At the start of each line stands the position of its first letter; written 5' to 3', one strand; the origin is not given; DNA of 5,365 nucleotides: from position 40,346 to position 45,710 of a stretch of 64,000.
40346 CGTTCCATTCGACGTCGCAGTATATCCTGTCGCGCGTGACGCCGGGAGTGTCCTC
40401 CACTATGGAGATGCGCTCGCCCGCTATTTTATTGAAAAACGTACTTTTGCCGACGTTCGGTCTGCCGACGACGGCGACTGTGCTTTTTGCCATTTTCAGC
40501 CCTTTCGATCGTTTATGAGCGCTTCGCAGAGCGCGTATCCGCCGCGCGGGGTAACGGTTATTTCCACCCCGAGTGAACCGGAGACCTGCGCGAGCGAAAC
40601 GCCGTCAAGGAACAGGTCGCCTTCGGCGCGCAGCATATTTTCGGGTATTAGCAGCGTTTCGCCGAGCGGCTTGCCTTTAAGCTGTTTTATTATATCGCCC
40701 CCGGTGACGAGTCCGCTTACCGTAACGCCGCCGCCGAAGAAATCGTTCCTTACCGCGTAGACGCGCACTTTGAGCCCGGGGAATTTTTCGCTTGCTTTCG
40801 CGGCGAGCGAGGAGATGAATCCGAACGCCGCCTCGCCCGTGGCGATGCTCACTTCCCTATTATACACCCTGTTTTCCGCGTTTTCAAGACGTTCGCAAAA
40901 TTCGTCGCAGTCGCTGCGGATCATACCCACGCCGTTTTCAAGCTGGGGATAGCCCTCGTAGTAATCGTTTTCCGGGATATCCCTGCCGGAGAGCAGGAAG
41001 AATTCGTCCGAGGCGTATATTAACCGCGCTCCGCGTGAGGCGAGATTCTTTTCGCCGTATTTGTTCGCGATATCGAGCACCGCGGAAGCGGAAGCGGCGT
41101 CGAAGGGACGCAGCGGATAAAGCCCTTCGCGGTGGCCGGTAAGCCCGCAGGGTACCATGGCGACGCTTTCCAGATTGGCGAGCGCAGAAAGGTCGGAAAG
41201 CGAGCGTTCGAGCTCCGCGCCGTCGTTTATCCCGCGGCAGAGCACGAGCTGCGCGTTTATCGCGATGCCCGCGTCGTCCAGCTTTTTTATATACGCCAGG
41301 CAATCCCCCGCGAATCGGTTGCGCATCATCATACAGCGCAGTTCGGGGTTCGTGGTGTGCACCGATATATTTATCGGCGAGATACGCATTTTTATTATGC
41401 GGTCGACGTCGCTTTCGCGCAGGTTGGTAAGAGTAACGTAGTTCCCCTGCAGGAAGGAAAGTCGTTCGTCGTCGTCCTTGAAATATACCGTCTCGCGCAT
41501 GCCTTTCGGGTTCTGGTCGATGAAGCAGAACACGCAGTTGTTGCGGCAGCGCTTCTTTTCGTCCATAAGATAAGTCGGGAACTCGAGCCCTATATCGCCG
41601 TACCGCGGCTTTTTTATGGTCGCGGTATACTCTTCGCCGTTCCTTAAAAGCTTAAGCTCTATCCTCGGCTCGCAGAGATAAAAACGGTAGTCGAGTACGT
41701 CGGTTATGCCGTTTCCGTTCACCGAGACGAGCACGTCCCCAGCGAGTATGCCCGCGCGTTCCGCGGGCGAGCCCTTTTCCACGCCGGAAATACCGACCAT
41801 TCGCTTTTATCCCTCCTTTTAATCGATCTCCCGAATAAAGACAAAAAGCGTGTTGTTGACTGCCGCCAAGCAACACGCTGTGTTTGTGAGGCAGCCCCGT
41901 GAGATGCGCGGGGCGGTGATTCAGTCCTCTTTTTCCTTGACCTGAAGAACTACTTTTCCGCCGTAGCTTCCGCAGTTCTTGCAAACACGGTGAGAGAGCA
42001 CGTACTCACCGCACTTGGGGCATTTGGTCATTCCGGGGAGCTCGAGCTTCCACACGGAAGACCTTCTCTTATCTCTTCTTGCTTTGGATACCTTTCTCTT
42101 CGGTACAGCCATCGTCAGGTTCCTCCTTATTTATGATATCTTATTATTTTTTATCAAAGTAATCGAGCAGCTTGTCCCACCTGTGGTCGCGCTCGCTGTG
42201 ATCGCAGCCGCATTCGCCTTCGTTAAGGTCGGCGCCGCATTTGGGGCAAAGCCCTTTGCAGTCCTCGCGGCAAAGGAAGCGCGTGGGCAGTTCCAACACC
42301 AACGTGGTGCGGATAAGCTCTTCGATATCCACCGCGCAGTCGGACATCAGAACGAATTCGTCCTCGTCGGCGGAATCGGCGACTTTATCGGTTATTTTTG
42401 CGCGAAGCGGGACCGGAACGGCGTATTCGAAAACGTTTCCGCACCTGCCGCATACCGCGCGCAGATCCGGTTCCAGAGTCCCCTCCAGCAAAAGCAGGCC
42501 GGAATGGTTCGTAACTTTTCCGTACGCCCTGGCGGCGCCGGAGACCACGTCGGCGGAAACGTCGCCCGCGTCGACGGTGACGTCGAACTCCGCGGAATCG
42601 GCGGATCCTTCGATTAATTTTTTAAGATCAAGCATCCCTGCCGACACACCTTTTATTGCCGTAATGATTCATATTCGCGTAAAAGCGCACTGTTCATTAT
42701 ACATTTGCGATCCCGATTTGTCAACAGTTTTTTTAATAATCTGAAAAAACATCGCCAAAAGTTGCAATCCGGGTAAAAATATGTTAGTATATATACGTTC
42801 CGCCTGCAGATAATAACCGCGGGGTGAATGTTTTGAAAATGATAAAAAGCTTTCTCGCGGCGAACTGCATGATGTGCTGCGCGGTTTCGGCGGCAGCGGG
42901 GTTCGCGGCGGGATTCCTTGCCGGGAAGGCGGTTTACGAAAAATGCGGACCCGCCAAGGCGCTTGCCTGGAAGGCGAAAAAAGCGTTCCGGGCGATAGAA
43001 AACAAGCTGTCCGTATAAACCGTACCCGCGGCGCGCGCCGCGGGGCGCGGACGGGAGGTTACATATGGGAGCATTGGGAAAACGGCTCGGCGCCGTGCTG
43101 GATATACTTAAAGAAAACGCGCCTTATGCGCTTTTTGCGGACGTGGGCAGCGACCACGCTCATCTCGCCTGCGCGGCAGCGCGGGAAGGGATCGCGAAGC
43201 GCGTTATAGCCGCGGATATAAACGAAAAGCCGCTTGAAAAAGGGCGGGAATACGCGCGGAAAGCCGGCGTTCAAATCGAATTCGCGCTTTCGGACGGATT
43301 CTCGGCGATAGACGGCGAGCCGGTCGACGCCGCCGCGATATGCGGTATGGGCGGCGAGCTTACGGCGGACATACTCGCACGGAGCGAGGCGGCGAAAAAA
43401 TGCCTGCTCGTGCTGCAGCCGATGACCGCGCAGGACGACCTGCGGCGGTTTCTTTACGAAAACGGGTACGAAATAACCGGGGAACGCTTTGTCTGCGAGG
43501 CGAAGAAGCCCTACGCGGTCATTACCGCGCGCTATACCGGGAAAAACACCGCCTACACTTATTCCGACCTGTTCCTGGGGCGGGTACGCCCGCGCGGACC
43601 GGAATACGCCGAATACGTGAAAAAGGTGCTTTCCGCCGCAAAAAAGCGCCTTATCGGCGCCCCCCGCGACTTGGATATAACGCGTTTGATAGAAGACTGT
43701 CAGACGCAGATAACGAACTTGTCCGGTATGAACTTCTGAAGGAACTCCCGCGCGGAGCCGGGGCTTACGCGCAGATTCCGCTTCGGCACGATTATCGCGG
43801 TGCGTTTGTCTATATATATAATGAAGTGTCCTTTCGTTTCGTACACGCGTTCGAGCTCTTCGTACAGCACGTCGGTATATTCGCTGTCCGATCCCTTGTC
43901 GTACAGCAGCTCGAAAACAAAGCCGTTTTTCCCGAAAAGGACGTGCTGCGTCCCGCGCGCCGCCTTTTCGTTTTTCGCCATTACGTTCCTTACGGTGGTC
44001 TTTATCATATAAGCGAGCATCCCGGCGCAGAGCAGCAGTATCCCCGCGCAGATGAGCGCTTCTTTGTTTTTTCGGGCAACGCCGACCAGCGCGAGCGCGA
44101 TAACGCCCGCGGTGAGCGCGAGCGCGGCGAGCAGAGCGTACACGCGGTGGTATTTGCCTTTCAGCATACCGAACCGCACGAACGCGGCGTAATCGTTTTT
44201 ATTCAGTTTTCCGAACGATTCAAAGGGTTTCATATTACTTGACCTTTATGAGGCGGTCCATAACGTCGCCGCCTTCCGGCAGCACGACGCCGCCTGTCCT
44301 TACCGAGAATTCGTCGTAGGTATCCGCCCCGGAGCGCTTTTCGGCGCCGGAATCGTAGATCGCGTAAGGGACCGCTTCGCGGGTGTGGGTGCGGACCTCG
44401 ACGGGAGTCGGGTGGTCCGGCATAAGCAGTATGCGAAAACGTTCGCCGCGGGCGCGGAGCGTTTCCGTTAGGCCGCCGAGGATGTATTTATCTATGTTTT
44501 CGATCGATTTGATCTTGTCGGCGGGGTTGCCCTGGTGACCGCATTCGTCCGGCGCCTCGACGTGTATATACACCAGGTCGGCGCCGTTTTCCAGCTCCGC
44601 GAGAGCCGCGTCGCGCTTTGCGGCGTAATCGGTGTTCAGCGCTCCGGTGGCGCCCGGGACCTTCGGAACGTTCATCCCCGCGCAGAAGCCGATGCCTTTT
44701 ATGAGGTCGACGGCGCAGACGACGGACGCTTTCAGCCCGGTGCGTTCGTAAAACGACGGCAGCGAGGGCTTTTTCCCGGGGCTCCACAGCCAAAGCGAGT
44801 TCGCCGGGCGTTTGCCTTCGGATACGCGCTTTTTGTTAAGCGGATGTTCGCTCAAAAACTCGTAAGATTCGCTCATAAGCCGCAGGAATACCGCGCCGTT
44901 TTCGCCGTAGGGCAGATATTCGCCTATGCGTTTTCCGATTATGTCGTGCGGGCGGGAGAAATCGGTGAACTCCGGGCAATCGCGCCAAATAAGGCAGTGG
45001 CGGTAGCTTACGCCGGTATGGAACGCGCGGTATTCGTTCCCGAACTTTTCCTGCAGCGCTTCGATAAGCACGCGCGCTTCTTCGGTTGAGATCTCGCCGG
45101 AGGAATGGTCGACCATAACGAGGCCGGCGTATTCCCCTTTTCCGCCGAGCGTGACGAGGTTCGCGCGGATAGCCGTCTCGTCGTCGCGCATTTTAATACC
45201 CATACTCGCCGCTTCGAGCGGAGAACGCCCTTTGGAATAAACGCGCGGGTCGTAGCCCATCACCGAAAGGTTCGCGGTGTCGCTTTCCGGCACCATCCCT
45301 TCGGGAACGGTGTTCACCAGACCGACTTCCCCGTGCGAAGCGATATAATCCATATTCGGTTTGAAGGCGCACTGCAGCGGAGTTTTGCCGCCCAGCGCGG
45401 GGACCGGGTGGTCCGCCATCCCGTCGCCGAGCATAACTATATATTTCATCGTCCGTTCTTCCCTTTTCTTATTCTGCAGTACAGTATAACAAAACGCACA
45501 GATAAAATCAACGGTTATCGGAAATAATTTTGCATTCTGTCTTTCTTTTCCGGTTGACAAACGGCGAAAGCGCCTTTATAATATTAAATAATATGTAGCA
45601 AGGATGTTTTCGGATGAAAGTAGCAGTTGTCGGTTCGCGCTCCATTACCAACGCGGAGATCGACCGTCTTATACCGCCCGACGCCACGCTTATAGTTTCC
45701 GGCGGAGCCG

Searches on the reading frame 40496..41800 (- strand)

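Call 8: search_protein_families(library=pfam, proteins=[window:40496-41800:-], max_evalue=0.001)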
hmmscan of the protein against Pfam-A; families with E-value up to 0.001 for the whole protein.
window:40496-41800:- (434 aa): 6 families
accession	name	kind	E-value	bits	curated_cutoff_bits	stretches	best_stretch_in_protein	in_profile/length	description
PF04459.17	DUF512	-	7.4e-69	231.5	25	1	216-417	1-200/202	Protein of unknown function (DUF512)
PF19238.5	Radical_SAM_2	-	8.7e-65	217.5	26.7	1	67-209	4-146/151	Radical SAM-like domain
PF17820.7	PDZ_6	-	3e-13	49.7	27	1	4-53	2-54/54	PDZ domain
PF13180.12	PDZ_2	-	2e-06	28.4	27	1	6-63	18-79/80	PDZ domain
PF00595.29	PDZ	-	1.8e-05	25.5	23.2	1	4-34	29-59/81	PDZ domain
PF04055.27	Radical_SAM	-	4.5e-05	24.1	29.5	0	126-194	88-157/166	Radical SAM superfamily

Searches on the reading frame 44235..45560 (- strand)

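Call 8: search_protein_families(library=pfam, proteins=[window:44235-45560:-], max_evalue=0.001)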
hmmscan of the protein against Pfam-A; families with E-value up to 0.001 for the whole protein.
window:44235-45560:- (441 aa): 2 families
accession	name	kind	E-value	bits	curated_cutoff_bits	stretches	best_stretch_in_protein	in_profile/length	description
PF10143.14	PhosphMutase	-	5.1e-56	189.7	21.5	1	74-242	1-170/170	2,3-bisphosphoglycerate-independent phosphoglycerate mutase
PF01676.23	Metalloenzyme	-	1.6e-39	136.4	24.3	1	38-411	1-228/252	Metalloenzyme superfamily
